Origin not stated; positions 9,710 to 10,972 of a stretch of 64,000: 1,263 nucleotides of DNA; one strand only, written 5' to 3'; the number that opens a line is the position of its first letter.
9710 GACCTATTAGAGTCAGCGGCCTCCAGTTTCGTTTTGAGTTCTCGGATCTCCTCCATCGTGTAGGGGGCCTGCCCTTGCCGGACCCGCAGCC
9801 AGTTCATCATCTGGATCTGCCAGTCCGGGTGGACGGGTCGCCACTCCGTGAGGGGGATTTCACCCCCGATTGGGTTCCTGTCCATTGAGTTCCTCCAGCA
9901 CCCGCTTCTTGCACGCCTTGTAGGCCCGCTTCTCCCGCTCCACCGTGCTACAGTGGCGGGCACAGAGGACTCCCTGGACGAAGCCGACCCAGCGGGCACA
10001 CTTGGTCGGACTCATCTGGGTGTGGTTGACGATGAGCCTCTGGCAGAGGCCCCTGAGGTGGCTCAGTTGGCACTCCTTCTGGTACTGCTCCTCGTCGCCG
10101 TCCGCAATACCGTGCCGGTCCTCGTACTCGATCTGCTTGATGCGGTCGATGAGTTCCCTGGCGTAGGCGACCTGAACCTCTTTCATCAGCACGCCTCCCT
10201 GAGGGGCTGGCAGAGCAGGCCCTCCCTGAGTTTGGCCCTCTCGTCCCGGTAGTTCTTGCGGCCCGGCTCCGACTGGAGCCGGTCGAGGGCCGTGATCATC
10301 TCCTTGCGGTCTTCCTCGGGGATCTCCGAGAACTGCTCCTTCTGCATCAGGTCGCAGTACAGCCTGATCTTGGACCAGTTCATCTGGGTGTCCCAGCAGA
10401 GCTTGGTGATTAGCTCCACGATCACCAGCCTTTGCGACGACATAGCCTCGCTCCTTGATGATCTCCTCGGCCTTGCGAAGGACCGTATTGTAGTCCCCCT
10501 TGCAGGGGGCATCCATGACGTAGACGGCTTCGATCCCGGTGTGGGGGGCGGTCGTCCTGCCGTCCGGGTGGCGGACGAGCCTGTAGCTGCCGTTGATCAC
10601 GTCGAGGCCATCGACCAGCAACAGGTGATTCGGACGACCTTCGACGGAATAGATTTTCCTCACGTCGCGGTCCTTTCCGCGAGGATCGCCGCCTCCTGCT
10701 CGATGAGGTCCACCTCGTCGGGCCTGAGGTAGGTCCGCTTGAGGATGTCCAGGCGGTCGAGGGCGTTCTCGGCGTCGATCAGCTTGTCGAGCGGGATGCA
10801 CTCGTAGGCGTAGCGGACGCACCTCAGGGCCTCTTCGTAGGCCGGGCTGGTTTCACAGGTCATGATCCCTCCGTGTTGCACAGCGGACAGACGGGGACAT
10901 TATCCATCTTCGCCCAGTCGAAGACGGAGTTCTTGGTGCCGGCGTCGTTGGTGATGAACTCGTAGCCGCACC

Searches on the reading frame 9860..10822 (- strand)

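Call 65: search_protein_families(library=pfam, proteins=[window:9860-10822:-], max_evalue=0.001)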
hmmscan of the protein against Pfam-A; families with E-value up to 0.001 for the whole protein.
window:9860-10822:- (320 aa): 0 families

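Call 89: search_protein_families(library=phrogs, proteins=[window:9860-10822:-], max_evalue=0.001)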
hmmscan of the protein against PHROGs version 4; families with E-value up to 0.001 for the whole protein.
window:9860-10822:- (320 aa): 1 family
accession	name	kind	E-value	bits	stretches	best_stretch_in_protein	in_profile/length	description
phrog_7775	-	unknown function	4.5e-13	50.1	1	225-302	11-86/95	-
